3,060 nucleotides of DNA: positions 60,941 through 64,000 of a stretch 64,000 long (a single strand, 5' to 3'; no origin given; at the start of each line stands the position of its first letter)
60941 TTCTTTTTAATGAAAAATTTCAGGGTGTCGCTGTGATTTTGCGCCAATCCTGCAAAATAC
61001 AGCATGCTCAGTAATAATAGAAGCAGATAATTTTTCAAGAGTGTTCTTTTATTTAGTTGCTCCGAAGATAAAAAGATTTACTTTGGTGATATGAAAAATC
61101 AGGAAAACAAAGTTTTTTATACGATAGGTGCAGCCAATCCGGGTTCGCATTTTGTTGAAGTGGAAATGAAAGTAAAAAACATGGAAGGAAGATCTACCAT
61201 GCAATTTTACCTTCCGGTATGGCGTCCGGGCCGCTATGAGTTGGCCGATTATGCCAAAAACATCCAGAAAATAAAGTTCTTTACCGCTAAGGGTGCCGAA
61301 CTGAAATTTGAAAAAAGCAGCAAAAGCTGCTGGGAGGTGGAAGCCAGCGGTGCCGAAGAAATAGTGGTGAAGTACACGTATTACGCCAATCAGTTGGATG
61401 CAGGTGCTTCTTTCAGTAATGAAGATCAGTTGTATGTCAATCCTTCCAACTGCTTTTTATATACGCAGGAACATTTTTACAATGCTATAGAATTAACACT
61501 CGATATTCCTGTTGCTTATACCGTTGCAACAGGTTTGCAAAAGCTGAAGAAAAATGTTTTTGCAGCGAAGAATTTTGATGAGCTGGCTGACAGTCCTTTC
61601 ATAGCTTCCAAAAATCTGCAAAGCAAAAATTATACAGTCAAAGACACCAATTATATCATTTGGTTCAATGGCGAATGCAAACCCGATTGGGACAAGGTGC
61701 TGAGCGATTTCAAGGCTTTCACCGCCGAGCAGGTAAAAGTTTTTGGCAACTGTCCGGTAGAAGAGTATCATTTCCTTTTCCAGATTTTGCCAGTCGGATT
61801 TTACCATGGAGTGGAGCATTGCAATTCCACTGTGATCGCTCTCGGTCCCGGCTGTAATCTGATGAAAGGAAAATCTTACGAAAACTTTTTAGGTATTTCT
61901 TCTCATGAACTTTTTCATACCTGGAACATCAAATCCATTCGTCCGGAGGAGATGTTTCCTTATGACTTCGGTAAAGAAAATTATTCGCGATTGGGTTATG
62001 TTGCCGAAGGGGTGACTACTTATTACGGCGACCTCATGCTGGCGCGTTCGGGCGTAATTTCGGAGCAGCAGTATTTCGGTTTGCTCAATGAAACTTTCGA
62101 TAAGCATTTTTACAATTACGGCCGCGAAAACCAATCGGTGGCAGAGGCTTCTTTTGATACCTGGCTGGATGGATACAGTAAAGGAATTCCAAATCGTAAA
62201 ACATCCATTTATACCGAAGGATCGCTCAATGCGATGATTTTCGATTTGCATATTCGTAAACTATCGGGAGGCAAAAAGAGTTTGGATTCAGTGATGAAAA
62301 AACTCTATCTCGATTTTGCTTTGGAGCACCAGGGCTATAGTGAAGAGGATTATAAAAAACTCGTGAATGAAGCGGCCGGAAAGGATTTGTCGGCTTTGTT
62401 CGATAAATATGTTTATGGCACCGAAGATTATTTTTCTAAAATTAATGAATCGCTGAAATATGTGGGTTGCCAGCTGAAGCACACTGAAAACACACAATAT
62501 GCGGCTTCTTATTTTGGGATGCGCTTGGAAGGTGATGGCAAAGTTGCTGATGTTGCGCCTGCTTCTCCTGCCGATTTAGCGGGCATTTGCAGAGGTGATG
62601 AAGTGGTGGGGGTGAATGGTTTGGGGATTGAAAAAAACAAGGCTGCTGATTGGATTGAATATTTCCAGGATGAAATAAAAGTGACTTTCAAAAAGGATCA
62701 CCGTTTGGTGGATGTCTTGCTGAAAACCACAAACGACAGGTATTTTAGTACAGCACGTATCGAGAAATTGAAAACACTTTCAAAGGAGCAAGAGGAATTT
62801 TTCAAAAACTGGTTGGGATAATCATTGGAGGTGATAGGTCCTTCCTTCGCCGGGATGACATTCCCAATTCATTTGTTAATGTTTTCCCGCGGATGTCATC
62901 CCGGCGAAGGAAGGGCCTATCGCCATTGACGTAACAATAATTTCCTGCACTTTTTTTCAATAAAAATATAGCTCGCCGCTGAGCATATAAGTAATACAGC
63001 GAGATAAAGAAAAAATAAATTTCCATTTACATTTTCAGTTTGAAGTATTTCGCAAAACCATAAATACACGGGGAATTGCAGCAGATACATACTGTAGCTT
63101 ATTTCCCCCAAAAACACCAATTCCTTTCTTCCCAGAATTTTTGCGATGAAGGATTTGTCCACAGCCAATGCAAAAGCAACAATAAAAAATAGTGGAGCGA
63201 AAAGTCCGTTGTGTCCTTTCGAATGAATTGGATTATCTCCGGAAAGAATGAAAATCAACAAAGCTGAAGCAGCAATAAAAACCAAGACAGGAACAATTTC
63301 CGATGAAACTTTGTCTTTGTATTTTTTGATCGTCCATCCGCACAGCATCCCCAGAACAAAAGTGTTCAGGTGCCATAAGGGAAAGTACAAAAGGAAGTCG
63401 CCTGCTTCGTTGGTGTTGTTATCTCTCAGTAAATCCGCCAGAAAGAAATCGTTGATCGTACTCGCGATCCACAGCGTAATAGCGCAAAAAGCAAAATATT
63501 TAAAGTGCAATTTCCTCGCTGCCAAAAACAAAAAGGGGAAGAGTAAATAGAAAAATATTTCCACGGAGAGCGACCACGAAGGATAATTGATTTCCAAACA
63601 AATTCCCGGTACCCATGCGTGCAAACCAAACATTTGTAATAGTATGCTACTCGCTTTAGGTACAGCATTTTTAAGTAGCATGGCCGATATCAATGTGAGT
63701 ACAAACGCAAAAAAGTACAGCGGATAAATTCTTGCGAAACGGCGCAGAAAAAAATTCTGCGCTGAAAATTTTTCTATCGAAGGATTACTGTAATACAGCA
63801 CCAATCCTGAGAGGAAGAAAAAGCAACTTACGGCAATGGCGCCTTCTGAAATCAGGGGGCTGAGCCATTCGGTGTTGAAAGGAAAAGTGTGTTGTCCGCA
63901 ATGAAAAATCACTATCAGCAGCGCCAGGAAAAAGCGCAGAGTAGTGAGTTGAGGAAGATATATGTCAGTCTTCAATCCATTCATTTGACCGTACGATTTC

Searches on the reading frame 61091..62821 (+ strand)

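Call 46: search_protein_families(library=pfam, proteins=[window:61091-62821:+], max_evalue=0.001)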
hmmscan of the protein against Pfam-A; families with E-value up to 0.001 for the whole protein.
window:61091-62821:+ (576 aa): 4 families
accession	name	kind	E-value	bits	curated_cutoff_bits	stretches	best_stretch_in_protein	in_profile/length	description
PF17899.6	Peptidase_M61_N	-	2.2e-45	155.1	23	1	10-174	2-168/168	Peptidase M61 N-terminal domain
PF05299.18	Peptidase_M61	-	2.8e-39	134.6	22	1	266-379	2-117/118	M61 glycyl aminopeptidase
PF17820.7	PDZ_6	-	1.3e-06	28.5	27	1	485-526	2-41/54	PDZ domain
PF00595.29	PDZ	-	0.00074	20.3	23.2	0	473-514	10-58/81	PDZ domain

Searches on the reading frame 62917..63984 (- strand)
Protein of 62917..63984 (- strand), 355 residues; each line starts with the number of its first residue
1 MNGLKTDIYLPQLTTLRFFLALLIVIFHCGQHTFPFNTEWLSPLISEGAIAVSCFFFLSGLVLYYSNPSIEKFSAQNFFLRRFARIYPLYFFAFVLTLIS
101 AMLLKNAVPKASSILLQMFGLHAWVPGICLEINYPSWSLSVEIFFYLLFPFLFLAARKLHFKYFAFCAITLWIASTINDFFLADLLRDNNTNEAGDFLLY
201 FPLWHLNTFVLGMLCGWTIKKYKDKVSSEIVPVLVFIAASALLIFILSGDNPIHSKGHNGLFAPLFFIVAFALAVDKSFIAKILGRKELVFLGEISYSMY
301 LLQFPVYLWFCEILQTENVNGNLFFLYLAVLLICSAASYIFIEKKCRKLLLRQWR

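Call 46: search_protein_families(library=pfam, proteins=[window:62917-63984:-], max_evalue=0.001)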
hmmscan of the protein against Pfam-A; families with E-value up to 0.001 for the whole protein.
window:62917-63984:- (355 aa): 1 family
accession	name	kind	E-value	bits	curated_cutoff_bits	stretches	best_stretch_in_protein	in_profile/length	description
PF01757.29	Acyl_transf_3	-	7.4e-31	107.8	31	1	13-335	4-322/326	Acyltransferase domain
